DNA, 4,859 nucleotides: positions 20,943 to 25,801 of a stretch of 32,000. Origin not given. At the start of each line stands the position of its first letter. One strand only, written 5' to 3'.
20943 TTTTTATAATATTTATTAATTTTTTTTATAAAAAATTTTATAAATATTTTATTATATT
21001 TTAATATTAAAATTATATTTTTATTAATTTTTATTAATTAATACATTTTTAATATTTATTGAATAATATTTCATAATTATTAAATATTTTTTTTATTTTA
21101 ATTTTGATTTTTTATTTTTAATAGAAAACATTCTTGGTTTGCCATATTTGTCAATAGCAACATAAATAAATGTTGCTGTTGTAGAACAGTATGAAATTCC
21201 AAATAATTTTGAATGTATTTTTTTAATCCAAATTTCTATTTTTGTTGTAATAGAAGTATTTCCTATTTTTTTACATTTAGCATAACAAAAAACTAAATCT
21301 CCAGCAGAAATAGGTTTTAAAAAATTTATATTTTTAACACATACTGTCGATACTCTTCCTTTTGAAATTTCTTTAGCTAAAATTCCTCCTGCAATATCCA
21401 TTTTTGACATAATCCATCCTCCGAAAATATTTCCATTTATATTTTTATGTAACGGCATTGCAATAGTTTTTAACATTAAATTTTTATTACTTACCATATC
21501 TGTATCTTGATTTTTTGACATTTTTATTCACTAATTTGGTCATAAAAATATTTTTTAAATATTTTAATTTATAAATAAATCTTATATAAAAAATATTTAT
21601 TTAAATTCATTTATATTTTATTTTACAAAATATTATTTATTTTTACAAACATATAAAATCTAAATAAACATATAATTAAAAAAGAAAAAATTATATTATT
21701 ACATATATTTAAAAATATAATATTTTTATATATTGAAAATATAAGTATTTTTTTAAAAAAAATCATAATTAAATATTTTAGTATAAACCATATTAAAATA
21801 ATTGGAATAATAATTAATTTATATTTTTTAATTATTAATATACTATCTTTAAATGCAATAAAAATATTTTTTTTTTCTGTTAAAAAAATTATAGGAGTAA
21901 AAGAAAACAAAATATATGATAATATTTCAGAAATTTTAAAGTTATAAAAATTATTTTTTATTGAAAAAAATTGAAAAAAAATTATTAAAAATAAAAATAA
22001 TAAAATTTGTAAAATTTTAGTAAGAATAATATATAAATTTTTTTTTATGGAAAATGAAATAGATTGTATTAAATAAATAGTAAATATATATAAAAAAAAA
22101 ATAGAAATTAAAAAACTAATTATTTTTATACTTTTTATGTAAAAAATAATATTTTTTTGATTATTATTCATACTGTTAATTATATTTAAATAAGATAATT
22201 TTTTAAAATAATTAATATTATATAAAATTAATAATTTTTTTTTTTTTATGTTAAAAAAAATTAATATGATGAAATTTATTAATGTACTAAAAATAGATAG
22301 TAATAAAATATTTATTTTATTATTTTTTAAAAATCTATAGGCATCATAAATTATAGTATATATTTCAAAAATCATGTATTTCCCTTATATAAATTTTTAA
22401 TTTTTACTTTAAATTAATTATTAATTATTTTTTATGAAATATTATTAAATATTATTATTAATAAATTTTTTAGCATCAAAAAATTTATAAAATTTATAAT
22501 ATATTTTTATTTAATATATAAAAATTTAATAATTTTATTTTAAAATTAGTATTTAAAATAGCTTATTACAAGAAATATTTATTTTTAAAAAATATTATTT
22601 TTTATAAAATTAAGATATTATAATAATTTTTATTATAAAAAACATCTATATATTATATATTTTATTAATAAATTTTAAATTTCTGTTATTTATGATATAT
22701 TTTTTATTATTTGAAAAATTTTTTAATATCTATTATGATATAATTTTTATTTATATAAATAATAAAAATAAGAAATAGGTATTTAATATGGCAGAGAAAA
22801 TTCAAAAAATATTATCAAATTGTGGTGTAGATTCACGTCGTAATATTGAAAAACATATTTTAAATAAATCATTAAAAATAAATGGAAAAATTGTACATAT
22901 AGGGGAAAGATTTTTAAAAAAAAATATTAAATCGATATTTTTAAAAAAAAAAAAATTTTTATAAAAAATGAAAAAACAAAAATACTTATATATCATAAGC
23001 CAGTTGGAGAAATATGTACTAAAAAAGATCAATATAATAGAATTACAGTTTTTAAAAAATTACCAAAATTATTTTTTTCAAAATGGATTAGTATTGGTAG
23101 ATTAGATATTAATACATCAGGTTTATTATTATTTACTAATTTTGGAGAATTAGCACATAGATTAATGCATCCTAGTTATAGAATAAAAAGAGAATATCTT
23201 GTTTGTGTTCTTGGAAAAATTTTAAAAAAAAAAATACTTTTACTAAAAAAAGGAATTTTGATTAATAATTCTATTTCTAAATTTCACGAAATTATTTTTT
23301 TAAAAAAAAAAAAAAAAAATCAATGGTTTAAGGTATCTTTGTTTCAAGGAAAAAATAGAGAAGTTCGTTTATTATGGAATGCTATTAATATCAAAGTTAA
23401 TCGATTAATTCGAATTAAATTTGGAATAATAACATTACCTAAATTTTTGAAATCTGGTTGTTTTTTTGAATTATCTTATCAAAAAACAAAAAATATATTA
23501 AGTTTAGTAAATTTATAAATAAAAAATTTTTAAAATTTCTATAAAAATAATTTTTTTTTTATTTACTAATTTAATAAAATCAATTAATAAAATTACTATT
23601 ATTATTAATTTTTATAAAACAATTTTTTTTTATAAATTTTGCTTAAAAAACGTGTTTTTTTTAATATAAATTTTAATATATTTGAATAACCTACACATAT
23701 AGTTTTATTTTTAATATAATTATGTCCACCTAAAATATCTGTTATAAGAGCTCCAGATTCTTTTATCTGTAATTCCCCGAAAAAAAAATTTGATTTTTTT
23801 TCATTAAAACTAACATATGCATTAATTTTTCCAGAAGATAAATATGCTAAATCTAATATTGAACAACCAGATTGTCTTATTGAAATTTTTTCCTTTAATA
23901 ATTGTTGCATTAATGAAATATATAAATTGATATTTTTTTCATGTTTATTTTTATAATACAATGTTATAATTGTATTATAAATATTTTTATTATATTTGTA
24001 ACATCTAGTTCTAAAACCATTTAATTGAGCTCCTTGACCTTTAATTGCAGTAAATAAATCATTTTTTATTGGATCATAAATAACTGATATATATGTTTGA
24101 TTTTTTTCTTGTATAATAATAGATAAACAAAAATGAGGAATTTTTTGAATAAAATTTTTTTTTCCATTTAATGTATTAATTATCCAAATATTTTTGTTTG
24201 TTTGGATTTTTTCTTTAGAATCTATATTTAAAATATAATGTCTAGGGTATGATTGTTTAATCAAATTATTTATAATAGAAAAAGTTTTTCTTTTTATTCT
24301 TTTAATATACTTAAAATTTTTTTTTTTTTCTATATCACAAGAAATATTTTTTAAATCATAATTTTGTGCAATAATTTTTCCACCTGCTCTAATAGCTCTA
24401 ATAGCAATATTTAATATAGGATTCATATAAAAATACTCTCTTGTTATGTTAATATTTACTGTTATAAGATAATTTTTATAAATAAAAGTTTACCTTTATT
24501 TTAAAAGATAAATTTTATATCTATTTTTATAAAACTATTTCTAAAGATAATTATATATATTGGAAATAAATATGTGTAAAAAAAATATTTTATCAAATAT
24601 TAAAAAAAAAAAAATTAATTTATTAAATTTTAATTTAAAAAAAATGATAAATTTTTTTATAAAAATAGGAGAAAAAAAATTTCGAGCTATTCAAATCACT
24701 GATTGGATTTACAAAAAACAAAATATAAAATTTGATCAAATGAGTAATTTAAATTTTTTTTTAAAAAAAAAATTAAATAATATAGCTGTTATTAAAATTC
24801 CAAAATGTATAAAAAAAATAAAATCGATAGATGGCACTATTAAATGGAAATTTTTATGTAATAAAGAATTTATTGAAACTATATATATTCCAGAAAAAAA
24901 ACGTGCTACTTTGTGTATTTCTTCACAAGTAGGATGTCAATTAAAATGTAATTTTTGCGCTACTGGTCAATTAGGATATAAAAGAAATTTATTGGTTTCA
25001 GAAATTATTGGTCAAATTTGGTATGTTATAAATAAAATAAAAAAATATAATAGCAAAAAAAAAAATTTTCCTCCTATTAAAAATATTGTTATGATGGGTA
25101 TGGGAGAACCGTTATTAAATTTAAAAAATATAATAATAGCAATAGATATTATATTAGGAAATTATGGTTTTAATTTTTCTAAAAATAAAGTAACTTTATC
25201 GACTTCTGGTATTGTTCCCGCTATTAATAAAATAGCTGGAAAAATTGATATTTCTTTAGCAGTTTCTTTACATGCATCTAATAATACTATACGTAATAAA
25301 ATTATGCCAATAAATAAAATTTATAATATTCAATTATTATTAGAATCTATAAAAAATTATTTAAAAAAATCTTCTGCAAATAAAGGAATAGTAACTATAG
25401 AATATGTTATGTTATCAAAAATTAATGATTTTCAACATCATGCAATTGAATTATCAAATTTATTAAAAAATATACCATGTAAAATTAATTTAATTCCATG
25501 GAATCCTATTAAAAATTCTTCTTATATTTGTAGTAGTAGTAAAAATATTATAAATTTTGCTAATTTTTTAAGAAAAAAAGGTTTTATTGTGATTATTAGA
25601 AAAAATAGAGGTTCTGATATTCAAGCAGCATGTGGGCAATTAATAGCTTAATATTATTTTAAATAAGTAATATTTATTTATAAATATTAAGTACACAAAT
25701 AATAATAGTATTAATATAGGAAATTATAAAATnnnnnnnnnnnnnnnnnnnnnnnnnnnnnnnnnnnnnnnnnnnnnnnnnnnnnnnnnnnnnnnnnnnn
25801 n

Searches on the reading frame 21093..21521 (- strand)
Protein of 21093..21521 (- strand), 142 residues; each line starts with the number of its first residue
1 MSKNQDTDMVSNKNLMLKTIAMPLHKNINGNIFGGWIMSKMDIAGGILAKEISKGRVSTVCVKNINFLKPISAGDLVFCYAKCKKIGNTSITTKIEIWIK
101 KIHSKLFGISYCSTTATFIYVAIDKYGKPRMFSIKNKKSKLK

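Call 60: search_protein_families(library=ncbifam, max_evalue=1e-8, proteins=[window:21093-21521:-])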
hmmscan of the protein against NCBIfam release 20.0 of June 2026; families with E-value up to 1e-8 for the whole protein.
window:21093-21521:- (142 aa): 1 family
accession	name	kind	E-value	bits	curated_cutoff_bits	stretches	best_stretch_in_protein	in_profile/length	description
NF007970.0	PRK10694.1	equivalog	9.7e-49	164.6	162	1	7-133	4-130/133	acyl-CoA thioester hydrolase YciA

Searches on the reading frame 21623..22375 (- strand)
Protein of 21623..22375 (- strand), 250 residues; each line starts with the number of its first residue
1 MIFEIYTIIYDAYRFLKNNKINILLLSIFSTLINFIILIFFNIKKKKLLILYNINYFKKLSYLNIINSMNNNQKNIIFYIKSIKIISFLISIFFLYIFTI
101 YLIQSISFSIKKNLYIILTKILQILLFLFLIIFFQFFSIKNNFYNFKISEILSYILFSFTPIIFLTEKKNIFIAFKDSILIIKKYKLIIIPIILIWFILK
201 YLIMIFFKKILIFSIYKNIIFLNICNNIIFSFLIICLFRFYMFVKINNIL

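Call 60: search_protein_families(library=ncbifam, max_evalue=1e-8, proteins=[window:21623-22375:-])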
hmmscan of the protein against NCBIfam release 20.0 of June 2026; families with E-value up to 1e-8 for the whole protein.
window:21623-22375:- (250 aa): 1 family
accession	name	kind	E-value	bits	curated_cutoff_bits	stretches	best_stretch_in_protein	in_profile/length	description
NF002774.0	PRK02868.1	equivalog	8.1e-30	104.3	227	1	3-245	3-246/248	YciC family protein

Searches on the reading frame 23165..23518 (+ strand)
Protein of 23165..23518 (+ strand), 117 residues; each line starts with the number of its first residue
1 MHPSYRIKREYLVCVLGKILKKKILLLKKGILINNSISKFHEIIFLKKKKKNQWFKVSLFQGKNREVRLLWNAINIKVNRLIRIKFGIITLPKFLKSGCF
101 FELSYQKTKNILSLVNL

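Call 61: search_protein_families(library=ncbifam, max_evalue=1e-8, proteins=[window:23165-23518:+])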
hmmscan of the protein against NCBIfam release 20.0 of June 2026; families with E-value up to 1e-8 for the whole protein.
window:23165-23518:+ (117 aa): 2 families
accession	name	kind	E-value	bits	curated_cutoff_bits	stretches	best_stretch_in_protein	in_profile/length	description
NF007976.1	PRK10700.1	equivalog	1.2e-28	100.1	290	1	1-117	130-246/291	23S rRNA pseudouridine(2605) synthase RluB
TIGR00093.1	TIGR00093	subfamily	5.5e-20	71.7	109.3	1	1-103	58-159/161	pseudouridine synthase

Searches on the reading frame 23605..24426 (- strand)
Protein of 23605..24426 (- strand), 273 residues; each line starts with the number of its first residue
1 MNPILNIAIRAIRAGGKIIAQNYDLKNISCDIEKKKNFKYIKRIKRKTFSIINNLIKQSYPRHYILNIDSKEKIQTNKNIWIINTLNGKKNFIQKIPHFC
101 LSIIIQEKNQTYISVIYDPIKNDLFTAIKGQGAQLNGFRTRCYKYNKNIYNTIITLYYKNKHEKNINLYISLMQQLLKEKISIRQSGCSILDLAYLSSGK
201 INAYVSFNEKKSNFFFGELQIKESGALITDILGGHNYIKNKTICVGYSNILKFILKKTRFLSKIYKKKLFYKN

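Call 61: search_protein_families(library=ncbifam, max_evalue=1e-8, proteins=[window:23605-24426:-])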
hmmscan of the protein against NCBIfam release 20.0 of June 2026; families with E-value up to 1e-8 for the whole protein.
window:23605-24426:- (273 aa): 5 families
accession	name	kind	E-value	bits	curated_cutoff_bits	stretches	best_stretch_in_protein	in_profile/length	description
NF008027.1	PRK10757.1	equivalog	2e-61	207.3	332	1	1-259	1-258/267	inositol-1-monophosphatase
NF009321.0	PRK12676.1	equivalog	1.9e-20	73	264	1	74-235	78-233/264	bifunctional fructose-bisphosphatase/inositol-phosphate phosphatase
TIGR02067.1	his_9_HisN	equivalog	1.5e-16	60.6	275.15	1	13-243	10-236/252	histidinol-phosphatase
TIGR01331.1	bisphos_cysQ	equivalog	2.5e-11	43.7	228.8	1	5-207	2-202/250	3'(2'),5'-bisphosphate nucleotidase CysQ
NF008182.0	PRK10931.1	equivalog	1.4e-09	37.4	379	1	10-139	7-139/246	3'(2'),5'-bisphosphate nucleotidase CysQ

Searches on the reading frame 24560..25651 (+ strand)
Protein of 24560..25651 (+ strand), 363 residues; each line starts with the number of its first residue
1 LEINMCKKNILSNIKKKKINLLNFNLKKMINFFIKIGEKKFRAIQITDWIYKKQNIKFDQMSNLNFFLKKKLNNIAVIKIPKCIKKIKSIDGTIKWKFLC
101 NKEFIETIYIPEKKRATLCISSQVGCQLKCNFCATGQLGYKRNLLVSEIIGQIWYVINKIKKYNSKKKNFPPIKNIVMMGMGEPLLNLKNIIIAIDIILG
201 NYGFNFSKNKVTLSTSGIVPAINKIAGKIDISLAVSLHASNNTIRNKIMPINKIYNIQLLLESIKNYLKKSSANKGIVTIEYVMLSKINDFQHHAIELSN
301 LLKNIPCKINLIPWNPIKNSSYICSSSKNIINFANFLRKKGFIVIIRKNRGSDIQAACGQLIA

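Call 61: search_protein_families(library=ncbifam, max_evalue=1e-8, proteins=[window:24560-25651:+])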
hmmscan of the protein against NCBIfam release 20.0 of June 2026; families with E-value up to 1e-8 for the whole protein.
window:24560-25651:+ (363 aa): 8 families
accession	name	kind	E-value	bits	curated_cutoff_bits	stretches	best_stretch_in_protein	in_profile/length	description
NF008396.0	PRK11194.1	equivalog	6.4e-140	466.3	633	1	13-362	7-354/379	dual-specificity RNA methyltransferase RlmN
TIGR00048.1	rRNA_mod_RlmN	equivalog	5.7e-125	416.9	290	1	15-361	3-342/355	dual-specificity RNA methyltransferase RlmN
NF011031.0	PRK14461.1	equivalog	1.5e-74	251.2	601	1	15-362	4-362/372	ribosomal RNA large subunit methyltransferase N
NF000424.4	CfrAB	exception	8.1e-59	199.7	530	1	27-362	5-337/338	Cfr family 23S rRNA (adenine(2503)-C(8))-methyltransferase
TIGR04432.1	rSAM_Cfr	equivalog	4.7e-58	197.1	550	1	28-362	8-339/341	Cfr family 23S rRNA (adenine(2503)-C(8))-methyltransferase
NF011024.0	PRK14453.1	equivalog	2.7e-57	194.6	468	1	27-362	9-341/348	23S rRNA (adenine(2503)-C(8))-methyltransferase Cfr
NF011040.0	PRK14470.1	equivalog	1.6e-47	162.6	441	1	80-362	59-332/338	ribosomal RNA large subunit methyltransferase N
NF011034.0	PRK14464.1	equivalog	2.6e-39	135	422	1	99-363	82-328/348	RNA methyltransferase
